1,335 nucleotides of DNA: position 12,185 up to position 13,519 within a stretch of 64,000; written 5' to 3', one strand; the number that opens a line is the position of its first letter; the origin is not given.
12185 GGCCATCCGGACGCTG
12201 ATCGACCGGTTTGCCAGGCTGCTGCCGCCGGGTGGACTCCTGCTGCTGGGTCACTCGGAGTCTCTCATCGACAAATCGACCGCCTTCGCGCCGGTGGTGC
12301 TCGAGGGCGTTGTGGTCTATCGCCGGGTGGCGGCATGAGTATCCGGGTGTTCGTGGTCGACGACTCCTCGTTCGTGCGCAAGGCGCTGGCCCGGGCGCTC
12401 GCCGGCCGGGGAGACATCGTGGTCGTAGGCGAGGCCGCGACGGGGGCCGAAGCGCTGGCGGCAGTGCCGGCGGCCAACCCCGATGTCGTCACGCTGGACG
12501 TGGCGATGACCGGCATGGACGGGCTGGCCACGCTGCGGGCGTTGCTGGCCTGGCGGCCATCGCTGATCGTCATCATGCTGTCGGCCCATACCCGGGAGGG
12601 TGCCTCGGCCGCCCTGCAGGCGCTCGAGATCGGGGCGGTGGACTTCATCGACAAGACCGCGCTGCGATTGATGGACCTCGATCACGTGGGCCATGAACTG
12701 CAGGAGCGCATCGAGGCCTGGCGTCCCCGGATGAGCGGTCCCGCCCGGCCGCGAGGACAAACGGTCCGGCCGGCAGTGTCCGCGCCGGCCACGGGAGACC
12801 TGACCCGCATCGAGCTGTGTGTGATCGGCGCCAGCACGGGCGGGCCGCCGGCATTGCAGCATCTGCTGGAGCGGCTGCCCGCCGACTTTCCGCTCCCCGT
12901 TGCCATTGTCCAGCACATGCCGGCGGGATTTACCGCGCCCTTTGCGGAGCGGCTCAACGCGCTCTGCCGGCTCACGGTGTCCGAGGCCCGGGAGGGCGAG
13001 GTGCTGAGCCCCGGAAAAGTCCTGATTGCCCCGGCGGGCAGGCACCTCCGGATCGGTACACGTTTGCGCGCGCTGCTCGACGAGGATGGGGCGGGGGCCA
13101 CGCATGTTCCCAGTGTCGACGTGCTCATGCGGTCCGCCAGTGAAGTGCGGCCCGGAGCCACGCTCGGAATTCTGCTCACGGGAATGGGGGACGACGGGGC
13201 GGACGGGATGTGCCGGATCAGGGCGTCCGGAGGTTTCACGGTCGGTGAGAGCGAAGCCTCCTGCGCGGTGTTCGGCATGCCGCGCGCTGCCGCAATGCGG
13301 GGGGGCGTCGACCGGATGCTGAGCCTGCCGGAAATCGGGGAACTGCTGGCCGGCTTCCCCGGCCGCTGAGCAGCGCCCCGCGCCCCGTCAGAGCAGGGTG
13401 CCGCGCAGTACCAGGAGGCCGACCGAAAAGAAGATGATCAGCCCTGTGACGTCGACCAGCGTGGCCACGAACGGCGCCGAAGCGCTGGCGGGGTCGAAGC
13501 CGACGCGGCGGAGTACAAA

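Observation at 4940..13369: Chemosensory (Che7-like, probably non-motility) cluster with an in-operon 678-aa HEAT-repeat protein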

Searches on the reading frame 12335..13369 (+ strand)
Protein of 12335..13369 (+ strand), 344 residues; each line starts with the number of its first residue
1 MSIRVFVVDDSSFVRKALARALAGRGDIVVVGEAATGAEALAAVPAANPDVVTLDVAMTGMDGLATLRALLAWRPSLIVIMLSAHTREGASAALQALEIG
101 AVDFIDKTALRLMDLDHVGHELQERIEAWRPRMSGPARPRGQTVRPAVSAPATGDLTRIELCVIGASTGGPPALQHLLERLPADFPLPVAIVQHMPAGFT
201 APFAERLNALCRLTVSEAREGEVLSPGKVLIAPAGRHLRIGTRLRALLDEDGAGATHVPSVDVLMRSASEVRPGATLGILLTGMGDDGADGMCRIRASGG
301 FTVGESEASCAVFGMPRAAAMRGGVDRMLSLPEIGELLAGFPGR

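Call 3: search_protein_families(library=pfam, proteins=[window:12335-13369:+])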
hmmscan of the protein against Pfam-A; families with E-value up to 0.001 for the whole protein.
window:12335-13369:+ (344 aa): 2 families
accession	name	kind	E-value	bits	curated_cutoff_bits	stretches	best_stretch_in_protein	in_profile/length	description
PF01339.22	CheB_methylest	-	6.1e-61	205.6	24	1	163-337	2-173/174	CheB methylesterase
PF00072.30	Response_reg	-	2.9e-22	79.4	30.2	1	5-108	1-100/111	Response regulator receiver domain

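Call 65: search_protein_families(library=ncbifam, proteins=[window:12335-13369:+], max_evalue=0.00001)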
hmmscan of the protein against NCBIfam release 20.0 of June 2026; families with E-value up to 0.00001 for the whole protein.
window:12335-13369:+ (344 aa): 53 families (the best 25 are shown)
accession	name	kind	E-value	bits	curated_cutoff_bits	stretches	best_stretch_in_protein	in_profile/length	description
NF001965.0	PRK00742.1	subfamily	1.5e-106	356.7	293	1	1-338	2-349/357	chemotaxis-specific protein-glutamate methyltransferase CheB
NF009206.0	PRK12555.1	subfamily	1.1e-92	310.6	342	1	3-339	1-333/340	chemotaxis-specific protein-glutamate methyltransferase CheB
NF008176.1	PRK10923.1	equivalog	2.3e-15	56.1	620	1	4-108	5-105/469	nitrogen regulation protein NR(I)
NF007018.1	PRK09483.1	equivalog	1.2e-14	54.5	280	1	3-109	2-106/217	UvrY/SirA/GacA family response regulator transcription factor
NF007935.0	PRK10651.1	equivalog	1.8e-14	53.4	250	1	4-104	8-106/216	two-component system response regulator NarL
TIGR01818.1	ntrC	equivalog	3.1e-14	52.6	558.6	1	5-108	1-100/463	nitrogen regulation protein NR(I)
NF008469.0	PRK11361.1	equivalog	2.3e-13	49.7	714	1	4-108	6-106/461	acetoacetate metabolism transcriptional regulator AtoC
TIGR02875.1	spore_0_A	equivalog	2.9e-13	49.6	200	1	2-108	2-108/262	sporulation transcription factor Spo0A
NF008677.0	PRK11697.1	equivalog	5.6e-13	48.8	246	1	3-107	2-101/238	two-component system response regulator BtsR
NF011896.0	PRK15369.1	equivalog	1e-12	48.2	242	1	2-109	3-108/211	two component system response regulator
NF006900.1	PRK09390.1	equivalog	1e-12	48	255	1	4-108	6-106/203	response regulator FixJ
NF052445.1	RespRegMctR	equivalog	2e-12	47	300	1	3-95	2-95/205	two-component system response regulator MctR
NF041367.1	CheY_Halo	equivalog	2.2e-12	47.3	200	1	5-108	1-100/114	chemotaxis protein CheY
NF047785.1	respo_reg_MadR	equivalog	1.3e-11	44.2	300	1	3-104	1-103/209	MadR family response regulator transcription factor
NF045944.1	ResRegRpaBCyano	equivalog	4.2e-11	42.7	330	1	7-108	2-98/229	response regulator transcription factor RpaB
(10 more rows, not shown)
